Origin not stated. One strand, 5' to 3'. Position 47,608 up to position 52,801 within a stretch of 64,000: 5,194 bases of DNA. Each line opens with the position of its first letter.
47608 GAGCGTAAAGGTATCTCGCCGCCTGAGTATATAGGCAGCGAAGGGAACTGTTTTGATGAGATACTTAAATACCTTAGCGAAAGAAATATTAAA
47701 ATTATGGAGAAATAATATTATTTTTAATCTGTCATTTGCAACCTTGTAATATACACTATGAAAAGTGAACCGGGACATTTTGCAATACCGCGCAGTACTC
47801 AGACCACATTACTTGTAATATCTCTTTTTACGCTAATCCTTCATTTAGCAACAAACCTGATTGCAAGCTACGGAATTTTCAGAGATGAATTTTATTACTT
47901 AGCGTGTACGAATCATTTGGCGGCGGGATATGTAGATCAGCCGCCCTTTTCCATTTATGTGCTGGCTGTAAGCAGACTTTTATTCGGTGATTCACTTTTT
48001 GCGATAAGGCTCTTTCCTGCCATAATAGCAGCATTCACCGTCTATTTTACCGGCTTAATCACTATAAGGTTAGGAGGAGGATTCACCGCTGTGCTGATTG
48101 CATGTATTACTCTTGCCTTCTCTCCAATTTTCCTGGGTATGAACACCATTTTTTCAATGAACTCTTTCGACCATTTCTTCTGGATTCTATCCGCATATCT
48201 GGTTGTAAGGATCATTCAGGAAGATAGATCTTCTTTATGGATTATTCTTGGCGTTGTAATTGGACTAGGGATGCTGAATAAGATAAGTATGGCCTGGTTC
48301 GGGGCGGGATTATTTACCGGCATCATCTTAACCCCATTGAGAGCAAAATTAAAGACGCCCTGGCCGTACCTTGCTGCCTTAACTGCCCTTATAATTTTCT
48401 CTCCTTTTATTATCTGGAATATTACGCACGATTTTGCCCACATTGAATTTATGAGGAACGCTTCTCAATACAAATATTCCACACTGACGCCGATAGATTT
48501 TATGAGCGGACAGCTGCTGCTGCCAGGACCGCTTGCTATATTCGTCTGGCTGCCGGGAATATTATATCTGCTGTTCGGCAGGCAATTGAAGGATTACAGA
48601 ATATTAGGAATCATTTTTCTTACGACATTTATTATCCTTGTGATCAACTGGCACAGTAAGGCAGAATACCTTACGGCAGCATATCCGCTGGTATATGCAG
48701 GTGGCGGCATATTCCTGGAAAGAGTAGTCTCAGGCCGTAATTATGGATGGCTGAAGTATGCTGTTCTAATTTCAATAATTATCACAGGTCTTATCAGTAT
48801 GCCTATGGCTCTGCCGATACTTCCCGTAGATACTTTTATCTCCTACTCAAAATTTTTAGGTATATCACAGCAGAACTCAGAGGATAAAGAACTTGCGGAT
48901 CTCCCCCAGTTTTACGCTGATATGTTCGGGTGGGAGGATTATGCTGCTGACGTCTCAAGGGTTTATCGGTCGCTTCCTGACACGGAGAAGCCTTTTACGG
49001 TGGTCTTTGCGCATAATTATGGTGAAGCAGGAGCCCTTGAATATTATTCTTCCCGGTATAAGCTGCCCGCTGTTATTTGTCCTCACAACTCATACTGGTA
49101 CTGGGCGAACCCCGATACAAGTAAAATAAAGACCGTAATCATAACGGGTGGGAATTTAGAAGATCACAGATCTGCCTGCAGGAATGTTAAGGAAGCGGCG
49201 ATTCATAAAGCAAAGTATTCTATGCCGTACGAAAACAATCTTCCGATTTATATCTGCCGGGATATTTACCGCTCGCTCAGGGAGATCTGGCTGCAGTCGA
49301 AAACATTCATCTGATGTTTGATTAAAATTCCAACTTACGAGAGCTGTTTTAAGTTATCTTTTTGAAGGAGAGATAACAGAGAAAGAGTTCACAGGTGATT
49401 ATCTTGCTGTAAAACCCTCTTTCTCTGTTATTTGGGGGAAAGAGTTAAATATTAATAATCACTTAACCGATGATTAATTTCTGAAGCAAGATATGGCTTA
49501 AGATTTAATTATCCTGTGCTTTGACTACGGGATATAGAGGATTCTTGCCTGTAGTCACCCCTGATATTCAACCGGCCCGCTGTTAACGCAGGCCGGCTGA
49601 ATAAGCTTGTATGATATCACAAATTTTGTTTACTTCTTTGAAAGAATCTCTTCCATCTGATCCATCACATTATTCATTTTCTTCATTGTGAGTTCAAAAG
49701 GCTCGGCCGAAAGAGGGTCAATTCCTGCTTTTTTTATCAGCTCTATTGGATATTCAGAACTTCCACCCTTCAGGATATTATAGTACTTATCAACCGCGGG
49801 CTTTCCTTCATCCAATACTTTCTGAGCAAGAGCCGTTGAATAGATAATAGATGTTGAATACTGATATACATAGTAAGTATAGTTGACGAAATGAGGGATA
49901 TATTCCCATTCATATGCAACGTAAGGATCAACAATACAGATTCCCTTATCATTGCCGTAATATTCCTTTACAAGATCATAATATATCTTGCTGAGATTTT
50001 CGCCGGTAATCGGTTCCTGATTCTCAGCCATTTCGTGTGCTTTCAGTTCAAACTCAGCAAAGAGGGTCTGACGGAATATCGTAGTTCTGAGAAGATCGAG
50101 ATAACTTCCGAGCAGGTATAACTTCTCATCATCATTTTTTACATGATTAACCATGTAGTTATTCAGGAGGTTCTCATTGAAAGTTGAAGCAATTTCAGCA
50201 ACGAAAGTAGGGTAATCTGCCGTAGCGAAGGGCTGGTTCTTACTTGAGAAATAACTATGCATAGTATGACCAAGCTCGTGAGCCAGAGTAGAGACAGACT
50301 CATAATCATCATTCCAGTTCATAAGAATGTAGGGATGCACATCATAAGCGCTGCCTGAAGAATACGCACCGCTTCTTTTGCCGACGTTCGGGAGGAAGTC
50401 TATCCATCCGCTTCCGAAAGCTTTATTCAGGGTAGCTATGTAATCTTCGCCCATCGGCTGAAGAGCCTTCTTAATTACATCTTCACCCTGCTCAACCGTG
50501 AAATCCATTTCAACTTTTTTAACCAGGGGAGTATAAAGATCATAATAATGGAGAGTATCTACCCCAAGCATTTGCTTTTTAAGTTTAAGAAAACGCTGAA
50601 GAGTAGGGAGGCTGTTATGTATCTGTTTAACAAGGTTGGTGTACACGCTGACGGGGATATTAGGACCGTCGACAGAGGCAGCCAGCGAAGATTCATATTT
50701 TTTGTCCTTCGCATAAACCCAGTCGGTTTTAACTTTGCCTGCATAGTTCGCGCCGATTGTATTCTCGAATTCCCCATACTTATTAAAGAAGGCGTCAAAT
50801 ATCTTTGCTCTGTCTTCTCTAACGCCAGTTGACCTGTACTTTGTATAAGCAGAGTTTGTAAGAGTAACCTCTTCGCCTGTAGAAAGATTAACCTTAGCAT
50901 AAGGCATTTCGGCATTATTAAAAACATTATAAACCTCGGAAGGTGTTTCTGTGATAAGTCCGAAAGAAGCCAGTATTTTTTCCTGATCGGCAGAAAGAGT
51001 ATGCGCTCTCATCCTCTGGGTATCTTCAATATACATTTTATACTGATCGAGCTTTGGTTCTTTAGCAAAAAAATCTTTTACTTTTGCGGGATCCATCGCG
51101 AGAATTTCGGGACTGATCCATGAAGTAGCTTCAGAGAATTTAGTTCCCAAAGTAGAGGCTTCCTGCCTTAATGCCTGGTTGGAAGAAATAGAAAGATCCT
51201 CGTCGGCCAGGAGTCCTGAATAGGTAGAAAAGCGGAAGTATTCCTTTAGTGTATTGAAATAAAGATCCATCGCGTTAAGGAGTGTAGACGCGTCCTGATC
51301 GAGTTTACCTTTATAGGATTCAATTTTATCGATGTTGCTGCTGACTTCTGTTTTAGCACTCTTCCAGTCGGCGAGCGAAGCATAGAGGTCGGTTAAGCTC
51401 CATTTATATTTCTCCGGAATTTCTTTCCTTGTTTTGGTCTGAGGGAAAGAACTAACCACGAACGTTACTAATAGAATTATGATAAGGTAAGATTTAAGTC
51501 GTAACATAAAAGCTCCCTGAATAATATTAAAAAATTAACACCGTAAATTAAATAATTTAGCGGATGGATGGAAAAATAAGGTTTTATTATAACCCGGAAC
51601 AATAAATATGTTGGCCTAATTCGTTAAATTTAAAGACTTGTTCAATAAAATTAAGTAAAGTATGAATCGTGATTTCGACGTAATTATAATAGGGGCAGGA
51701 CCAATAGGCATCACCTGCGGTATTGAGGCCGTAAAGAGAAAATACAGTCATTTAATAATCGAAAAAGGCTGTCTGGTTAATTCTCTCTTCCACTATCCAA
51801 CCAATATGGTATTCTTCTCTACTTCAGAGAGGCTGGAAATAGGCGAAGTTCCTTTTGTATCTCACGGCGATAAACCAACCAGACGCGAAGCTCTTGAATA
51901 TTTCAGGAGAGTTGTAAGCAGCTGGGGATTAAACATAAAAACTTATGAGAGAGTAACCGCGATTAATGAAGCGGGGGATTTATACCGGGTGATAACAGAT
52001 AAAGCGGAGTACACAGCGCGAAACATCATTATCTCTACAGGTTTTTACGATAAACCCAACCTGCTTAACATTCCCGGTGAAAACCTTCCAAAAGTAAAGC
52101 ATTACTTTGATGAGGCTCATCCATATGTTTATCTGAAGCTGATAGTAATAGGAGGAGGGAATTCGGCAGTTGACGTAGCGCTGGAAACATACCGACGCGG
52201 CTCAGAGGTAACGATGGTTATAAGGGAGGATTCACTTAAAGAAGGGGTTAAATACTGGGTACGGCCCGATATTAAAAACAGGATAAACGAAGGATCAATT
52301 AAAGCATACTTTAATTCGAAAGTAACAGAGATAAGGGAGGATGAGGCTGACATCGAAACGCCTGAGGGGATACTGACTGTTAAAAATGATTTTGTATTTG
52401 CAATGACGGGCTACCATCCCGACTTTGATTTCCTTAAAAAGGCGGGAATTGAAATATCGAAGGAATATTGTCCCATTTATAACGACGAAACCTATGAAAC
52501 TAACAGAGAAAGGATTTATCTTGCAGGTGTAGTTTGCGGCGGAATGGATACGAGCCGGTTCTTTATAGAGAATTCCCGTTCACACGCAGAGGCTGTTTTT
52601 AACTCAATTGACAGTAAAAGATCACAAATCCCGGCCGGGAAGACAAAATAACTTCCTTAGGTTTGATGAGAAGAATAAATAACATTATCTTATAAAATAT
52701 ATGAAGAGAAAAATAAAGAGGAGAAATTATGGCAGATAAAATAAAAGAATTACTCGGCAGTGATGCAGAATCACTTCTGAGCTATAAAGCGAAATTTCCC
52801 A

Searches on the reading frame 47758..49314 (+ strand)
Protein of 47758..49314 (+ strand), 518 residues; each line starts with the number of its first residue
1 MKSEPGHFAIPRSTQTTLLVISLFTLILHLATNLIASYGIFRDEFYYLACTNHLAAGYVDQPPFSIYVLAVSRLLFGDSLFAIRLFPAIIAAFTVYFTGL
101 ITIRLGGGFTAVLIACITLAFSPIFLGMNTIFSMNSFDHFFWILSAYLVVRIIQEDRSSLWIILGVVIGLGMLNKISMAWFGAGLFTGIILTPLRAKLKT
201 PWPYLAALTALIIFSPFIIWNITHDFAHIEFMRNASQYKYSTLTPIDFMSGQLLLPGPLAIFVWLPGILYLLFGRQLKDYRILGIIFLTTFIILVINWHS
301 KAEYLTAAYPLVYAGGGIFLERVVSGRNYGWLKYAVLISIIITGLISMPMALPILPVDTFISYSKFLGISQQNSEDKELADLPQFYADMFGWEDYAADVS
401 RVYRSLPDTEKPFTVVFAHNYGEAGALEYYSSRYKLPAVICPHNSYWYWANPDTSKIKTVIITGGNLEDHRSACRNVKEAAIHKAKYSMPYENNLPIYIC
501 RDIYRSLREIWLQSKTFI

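Call 29: search_protein_families(library=pfam, proteins=[window:47758-49314:+], max_evalue=0.00001)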
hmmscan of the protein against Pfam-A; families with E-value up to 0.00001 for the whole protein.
window:47758-49314:+ (518 aa): 2 families
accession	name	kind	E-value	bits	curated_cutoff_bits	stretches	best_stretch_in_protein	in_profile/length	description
PF13231.12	PMT_2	-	1.3e-27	97.4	26.1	1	60-220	1-160/160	Dolichyl-phosphate-mannose-protein mannosyltransferase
PF02366.24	PMT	-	9.5e-08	32.3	22.7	1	72-220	74-233/245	Dolichyl-phosphate-mannose-protein mannosyltransferase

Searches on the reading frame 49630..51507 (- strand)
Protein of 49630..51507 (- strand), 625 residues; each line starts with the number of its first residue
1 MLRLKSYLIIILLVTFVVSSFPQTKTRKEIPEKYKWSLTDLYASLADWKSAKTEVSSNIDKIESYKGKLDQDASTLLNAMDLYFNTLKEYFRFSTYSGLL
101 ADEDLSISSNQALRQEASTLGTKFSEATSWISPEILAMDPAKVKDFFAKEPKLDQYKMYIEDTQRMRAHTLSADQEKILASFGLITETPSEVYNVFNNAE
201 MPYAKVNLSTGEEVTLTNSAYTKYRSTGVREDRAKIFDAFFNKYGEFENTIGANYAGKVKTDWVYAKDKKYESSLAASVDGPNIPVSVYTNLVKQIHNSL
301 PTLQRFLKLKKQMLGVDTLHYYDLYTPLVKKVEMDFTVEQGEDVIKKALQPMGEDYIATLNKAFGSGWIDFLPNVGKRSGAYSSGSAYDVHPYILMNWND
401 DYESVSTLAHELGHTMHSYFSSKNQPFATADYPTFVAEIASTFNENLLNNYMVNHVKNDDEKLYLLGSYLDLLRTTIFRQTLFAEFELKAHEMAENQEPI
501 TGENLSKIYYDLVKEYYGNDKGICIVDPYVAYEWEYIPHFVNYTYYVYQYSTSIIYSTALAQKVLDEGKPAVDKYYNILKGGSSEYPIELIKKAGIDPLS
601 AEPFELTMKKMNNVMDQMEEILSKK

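Call 48: search_protein_families(library=pfam, proteins=[window:49630-51507:-], max_evalue=0.00001)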
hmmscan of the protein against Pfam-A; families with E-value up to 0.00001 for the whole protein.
window:49630-51507:- (625 aa): 2 families
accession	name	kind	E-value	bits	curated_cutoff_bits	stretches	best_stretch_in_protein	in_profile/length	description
PF01432.26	Peptidase_M3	-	1.7e-68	232.5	27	1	227-608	5-455/457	Peptidase family M3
PF08439.15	Peptidase_M3_N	-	1.9e-19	70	25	1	134-201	1-68/70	Oligopeptidase F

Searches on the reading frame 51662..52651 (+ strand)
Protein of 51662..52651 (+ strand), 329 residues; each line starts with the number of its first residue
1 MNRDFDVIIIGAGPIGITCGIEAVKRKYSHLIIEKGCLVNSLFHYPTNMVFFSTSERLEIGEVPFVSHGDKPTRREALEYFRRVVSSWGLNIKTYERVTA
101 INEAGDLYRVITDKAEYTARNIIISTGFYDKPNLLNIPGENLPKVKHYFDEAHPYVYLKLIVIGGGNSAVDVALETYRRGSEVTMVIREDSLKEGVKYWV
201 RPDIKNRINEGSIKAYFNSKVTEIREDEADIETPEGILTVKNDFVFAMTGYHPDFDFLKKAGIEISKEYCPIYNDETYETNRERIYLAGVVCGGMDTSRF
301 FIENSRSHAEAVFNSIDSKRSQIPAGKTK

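Call 48: search_protein_families(library=pfam, proteins=[window:51662-52651:+], max_evalue=0.00001)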
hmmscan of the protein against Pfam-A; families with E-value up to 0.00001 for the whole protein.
window:51662-52651:+ (329 aa): 6 families
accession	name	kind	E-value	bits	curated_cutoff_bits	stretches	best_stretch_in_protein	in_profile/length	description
PF13738.12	Pyr_redox_3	-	9e-97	324.4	30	1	8-289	1-305/305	Pyridine nucleotide-disulphide oxidoreductase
PF07992.20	Pyr_redox_2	-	1.1e-32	114.1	26.1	1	5-295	1-281/291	Pyridine nucleotide-disulphide oxidoreductase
PF00070.33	Pyr_redox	-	4.9e-12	46.6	22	1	159-229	1-71/82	Pyridine nucleotide-disulphide oxidoreductase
PF01266.30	DAO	-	2.4e-09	37.6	27.9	0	6-36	1-31/353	FAD dependent oxidoreductase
PF03486.20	HI0933_like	-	8.7e-09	35.6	50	0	5-36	1-32/244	HI0933-like protein Rossmann domain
PF13434.12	Lys_Orn_oxgnase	-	1.5e-06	28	21.3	0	71-192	91-225/339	L-lysine 6-monooxygenase/L-ornithine 5-monooxygenase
